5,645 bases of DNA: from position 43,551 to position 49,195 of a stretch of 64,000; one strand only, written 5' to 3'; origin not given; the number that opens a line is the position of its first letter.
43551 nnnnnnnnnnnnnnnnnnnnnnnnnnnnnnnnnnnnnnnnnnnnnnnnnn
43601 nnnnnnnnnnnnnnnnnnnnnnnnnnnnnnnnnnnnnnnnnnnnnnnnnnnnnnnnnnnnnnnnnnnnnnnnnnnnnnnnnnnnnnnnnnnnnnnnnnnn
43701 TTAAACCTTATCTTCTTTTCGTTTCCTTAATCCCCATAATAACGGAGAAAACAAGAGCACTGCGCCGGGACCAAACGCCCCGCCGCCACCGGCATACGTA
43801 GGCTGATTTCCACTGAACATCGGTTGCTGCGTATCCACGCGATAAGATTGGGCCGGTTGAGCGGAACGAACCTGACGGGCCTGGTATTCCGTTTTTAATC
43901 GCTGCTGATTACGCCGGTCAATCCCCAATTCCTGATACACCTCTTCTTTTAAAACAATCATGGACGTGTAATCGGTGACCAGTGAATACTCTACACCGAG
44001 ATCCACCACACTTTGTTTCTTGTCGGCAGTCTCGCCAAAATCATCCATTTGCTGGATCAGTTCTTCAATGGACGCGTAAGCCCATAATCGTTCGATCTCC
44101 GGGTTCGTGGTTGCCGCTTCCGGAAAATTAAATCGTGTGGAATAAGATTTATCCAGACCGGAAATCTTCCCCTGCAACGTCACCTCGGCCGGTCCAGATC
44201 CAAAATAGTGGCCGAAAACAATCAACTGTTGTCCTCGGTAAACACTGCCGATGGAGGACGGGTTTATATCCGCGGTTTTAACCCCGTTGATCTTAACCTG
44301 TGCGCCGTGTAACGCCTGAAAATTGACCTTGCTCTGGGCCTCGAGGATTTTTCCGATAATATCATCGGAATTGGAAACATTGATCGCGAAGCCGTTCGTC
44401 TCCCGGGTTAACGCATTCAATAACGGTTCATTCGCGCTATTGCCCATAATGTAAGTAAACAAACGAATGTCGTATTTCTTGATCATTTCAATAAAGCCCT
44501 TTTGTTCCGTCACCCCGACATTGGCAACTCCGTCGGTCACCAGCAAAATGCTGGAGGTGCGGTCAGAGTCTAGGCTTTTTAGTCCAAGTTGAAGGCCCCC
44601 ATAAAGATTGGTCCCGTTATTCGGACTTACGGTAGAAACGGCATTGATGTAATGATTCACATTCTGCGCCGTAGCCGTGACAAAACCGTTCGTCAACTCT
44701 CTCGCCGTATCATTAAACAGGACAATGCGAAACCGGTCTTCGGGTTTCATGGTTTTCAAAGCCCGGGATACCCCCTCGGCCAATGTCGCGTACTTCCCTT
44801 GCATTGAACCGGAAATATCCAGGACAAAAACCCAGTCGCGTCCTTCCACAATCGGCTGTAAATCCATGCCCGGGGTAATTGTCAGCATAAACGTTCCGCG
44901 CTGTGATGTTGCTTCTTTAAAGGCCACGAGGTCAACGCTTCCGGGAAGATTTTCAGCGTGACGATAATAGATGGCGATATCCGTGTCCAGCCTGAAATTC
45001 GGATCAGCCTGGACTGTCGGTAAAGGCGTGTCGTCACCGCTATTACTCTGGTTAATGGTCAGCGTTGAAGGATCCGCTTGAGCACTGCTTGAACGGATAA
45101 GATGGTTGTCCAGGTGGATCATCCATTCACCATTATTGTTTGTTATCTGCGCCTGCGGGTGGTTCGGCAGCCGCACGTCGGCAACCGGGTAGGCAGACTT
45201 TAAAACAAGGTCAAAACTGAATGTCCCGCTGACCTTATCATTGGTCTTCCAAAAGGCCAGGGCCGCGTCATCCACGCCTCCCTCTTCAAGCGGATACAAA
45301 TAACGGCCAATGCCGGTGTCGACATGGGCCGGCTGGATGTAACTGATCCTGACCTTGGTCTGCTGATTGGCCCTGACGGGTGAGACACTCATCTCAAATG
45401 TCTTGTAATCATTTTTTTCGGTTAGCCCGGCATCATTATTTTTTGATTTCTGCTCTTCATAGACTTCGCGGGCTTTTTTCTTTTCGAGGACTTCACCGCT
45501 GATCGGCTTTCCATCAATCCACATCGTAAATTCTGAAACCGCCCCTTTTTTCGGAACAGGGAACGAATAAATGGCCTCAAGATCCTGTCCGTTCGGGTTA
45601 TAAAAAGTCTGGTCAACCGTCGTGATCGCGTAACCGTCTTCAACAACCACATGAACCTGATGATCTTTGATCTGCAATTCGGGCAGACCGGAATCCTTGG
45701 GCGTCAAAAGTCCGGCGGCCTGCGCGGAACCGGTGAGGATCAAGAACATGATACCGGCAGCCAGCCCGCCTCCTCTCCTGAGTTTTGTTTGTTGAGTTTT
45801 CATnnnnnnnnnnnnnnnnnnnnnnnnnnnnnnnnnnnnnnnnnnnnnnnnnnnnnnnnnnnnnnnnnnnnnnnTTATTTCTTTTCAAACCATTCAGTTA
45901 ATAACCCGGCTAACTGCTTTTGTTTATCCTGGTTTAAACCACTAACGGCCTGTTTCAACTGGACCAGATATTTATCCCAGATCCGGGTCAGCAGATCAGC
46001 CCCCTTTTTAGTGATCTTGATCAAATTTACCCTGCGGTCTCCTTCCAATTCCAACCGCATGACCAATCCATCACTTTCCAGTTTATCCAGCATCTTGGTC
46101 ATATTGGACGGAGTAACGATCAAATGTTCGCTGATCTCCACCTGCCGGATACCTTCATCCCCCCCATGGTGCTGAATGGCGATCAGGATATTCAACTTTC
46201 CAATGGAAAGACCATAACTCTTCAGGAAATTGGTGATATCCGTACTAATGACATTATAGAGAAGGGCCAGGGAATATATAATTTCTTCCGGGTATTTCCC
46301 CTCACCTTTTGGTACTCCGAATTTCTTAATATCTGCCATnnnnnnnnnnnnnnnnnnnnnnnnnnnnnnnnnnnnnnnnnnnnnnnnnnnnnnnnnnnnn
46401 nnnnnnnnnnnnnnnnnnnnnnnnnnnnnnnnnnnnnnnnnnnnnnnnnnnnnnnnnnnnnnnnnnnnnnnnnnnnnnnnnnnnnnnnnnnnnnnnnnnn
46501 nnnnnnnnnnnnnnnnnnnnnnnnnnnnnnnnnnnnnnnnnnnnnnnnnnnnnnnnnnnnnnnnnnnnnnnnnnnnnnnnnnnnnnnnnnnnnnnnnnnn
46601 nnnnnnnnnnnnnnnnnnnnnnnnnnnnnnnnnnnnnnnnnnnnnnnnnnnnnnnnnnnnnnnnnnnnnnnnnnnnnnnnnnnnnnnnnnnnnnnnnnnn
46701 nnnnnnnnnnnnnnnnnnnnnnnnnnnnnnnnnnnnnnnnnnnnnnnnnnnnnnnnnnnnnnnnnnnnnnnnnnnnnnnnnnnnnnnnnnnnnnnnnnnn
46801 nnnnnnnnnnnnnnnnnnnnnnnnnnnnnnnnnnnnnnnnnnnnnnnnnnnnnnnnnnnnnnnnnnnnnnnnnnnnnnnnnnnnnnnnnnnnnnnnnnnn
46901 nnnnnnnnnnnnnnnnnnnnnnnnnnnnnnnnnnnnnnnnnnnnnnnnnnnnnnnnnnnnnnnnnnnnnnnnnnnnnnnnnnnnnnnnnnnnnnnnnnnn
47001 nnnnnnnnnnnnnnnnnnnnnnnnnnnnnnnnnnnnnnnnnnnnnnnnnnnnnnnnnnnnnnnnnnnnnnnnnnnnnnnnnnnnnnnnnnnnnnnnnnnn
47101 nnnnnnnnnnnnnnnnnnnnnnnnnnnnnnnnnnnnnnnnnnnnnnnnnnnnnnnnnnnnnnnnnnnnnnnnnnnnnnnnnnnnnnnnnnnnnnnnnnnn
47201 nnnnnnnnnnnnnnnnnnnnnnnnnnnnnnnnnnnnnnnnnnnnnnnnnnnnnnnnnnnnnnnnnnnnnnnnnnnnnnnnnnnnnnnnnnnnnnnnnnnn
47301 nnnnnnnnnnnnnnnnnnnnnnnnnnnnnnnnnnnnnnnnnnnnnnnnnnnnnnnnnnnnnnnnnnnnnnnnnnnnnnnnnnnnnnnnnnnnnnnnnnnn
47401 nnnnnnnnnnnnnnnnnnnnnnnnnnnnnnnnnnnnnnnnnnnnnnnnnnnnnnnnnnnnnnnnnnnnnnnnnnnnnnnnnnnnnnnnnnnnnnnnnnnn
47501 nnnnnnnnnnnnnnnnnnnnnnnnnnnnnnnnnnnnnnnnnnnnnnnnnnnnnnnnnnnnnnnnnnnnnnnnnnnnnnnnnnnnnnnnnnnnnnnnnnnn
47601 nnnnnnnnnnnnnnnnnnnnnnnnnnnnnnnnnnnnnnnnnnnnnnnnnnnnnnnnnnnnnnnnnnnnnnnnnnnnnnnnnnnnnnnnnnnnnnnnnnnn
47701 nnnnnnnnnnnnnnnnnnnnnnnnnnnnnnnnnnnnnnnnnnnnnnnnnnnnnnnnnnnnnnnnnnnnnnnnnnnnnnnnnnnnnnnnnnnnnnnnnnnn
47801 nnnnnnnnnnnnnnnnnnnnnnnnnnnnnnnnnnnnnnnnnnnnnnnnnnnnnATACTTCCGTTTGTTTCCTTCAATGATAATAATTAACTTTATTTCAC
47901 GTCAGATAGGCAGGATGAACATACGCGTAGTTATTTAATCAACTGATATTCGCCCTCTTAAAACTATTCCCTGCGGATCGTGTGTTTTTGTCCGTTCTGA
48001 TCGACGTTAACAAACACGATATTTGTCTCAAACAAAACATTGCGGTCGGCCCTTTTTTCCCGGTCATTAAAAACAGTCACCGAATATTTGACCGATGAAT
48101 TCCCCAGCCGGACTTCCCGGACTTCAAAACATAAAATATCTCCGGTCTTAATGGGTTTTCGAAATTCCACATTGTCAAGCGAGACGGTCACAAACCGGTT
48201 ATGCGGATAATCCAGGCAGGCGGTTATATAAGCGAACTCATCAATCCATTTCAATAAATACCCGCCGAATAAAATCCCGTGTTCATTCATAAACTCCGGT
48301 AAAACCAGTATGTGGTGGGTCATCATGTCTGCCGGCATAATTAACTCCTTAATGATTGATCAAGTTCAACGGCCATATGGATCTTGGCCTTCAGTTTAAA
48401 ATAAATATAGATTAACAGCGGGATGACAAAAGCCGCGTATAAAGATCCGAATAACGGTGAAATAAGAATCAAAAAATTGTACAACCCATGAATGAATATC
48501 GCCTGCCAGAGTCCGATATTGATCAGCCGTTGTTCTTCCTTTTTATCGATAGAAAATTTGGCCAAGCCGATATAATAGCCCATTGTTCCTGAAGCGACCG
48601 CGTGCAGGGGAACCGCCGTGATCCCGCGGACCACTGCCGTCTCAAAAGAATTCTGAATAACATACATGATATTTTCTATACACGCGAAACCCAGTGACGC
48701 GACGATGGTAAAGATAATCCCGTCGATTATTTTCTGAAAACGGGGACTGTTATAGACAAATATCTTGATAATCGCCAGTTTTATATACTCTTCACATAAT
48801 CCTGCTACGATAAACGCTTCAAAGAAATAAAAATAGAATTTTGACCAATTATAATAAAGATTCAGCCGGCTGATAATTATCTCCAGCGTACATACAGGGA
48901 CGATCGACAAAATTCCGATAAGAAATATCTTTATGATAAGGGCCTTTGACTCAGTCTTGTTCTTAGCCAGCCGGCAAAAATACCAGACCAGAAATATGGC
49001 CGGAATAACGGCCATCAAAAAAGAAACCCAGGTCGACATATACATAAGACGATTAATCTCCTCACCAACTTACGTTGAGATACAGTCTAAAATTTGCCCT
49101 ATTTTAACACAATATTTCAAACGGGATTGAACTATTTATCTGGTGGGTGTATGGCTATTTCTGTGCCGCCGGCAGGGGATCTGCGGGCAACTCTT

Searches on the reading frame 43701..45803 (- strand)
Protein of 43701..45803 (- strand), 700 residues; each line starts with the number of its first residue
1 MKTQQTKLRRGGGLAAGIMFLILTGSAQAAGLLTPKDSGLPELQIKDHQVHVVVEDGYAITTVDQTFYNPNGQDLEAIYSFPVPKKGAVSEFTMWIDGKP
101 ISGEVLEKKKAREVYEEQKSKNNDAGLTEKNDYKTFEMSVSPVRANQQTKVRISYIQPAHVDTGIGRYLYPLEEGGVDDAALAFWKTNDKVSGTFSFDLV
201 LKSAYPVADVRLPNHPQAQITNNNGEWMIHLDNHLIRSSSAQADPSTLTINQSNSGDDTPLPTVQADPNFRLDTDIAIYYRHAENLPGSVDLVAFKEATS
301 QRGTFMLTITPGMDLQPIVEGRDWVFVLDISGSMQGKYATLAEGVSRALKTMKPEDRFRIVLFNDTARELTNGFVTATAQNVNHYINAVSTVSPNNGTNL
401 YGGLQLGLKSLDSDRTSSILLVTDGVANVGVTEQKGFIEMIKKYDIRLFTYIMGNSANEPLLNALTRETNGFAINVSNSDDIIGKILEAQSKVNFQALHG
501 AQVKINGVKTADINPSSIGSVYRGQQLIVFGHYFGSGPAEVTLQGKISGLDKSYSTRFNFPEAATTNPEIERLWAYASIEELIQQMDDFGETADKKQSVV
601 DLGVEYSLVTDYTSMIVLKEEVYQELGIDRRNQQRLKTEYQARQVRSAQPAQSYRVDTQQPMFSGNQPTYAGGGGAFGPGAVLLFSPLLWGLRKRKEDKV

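Call 56: search_protein_families(library=ncbifam, proteins=[window:43701-45803:-], max_evalue=0.001)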
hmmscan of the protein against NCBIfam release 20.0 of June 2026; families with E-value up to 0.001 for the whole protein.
window:43701-45803:- (700 aa): 5 families
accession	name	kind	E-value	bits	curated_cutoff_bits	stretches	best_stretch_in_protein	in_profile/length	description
TIGR03788.1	marine_srt_targ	equivalog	9.7e-61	206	551.65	1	49-635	4-584/629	marine proteobacterial sortase target protein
TIGR04477.1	sorted_by_XrtN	equivalog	1.5e-07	30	250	1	69-163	354-449/822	XrtN system VIT domain-containing protein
TIGR00868.1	hCaCC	subfamily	4.1e-06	24.9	900.85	1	325-493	308-476/863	calcium-activated chloride channel protein 1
NF047508.1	VWA_BatA_Lepto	exception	6.5e-06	25.4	380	1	319-489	86-268/315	VWA domain-containing protein BatA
TIGR04286.1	MSEP-CTERM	equivalog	0.00015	19.9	150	1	56-162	478-587/920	MSEP-CTERM sorting domain-containing protein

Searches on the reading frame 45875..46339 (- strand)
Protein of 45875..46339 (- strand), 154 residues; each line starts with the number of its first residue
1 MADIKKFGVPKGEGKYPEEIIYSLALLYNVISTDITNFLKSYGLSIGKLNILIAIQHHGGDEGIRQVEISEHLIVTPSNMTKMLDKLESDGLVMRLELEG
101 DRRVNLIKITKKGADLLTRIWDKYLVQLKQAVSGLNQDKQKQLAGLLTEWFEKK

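Call 56: search_protein_families(library=ncbifam, proteins=[window:45875-46339:-], max_evalue=0.001)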
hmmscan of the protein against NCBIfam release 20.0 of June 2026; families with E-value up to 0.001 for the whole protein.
window:45875-46339:- (154 aa): 14 families
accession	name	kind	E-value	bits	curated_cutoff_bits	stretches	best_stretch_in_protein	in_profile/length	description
NF045593.1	bilirub_TF_BilQ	equivalog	5.8e-13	48.7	125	1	22-151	6-132/135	bilirubin utilization transcriptional regulator BilQ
TIGR02337.1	HpaR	equivalog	2.7e-10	40.2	121.2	1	68-149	47-128/130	homoprotocatechuate degradation operon regulator HpaR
NF008122.0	PRK10870.1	equivalog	1.7e-09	37.7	157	1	37-147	46-155/176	transcriptional repressor MprA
NF050133.1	TransRegFabT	equivalog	1.9e-09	37.9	200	1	53-146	33-126/138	fatty acid biosynthesis transcriptional regulator FabT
NF008565.1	PRK11512.1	equivalog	6.2e-08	32.8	240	1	36-133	30-124/144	multiple antibiotic resistance transcriptional regulator MarR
NF010349.0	PRK13777.1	equivalog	6.4e-08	32.2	153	1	27-134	27-131/190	HTH-type transcriptional regulator Hpr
NF002926.0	PRK03573.1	equivalog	4.3e-07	30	120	1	37-148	22-131/144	transcriptional regulator SlyA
NF052638.1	TransRegOhrRVib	equivalog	6.4e-06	25.9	200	1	61-119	49-107/141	transcriptional regulator OhrR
NF053777.1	Saro0803TransReg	equivalog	1.7e-05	24.6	200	1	24-147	15-135/140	Saro_0803 family transcriptional regulator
NF041230.1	BagL_FevM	exception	2e-05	24.6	230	1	48-147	42-138/145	MarR family transcriptional regulator BagL/FevM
NF003025.0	PRK03902.1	equivalog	0.00019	21.5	138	1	64-116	23-69/142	transcriptional regulator MntR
TIGR04472.1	reg_rSAM_mob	hypoth_equivalog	0.00026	21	240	1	61-116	43-98/141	radical SAM mobile pair system MarR family transcriptional regulator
NF008273.0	PRK11050.1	equivalog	0.00074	19.2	153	1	64-116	55-101/156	manganese-binding transcriptional regulator MntR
NF052438.1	TransRegRv0880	equivalog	0.00079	19.3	220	1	71-143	56-128/143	Rv0880 family HTH-type transcriptional regulator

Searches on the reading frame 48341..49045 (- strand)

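Call 69: search_protein_families(library=pfam, proteins=[window:48341-49045:-], max_evalue=0.001)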
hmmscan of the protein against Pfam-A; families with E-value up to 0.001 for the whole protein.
window:48341-49045:- (234 aa): 1 family
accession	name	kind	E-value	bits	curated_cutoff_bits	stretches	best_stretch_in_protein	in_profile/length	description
PF13367.11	PrsW-protease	-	7.6e-36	123.9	23.5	1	33-213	2-195/196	PrsW family intramembrane metalloprotease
